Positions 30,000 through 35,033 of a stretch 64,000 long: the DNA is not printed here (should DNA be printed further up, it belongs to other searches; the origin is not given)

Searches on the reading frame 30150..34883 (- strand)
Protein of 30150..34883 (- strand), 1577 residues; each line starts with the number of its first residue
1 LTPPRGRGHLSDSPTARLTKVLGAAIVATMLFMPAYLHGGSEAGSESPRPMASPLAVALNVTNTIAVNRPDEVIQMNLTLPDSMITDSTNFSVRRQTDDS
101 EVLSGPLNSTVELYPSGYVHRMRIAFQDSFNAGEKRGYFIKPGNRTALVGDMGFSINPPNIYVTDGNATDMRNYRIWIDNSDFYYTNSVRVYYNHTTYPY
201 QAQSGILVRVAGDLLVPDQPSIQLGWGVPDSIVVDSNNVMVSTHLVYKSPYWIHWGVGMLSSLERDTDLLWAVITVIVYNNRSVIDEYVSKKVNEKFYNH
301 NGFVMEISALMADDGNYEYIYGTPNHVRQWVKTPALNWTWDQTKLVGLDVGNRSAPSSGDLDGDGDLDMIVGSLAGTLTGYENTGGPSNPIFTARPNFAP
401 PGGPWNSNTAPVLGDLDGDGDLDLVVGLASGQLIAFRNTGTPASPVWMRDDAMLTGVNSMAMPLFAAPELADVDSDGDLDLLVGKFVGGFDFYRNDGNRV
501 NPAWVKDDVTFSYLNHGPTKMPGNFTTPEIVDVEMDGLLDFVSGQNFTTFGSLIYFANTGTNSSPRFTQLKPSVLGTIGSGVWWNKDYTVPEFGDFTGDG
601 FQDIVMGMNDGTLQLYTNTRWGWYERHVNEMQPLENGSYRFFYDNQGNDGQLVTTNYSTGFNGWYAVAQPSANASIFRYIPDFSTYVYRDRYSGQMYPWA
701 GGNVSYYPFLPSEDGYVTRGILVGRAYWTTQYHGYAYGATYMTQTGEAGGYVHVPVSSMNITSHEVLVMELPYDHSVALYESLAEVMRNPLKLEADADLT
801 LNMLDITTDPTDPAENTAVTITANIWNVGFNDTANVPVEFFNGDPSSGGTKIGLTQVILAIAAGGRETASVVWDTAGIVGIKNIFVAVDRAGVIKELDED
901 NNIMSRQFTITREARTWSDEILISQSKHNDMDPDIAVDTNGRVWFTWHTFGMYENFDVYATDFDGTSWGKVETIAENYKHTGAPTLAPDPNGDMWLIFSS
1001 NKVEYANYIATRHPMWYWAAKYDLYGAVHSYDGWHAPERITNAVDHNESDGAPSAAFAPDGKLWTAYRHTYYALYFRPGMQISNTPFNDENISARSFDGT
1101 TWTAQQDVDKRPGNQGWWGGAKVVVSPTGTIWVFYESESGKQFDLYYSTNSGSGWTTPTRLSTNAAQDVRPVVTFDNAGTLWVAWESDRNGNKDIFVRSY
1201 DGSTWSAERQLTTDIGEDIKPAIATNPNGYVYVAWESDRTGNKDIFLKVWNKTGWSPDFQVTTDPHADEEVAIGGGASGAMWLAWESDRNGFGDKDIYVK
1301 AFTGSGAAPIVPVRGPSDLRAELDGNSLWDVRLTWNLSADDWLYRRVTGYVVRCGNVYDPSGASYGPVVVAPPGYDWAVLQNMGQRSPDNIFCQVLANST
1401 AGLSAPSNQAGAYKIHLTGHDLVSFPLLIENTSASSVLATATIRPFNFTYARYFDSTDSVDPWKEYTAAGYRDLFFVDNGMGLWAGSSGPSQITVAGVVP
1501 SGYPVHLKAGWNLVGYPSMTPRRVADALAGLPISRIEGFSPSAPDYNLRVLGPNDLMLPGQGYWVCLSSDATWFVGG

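Call 28: search_protein_families(library=pfam, proteins=[window:30150-34883:-], max_evalue=0.0001)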
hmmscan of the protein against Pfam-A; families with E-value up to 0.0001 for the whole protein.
window:30150-34883:- (1577 aa): 3 families
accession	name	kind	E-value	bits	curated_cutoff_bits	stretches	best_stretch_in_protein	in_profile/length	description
PF13517.12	FG-GAP_3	-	2.9e-13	50.7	26.9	1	360-426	1-61/61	FG-GAP-like repeat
PF07705.17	CARDB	-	2e-09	38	22.7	1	797-905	2-100/101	CARDB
PF01839.29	FG-GAP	-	9.9e-09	35.3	22.1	0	354-381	3-28/37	FG-GAP repeat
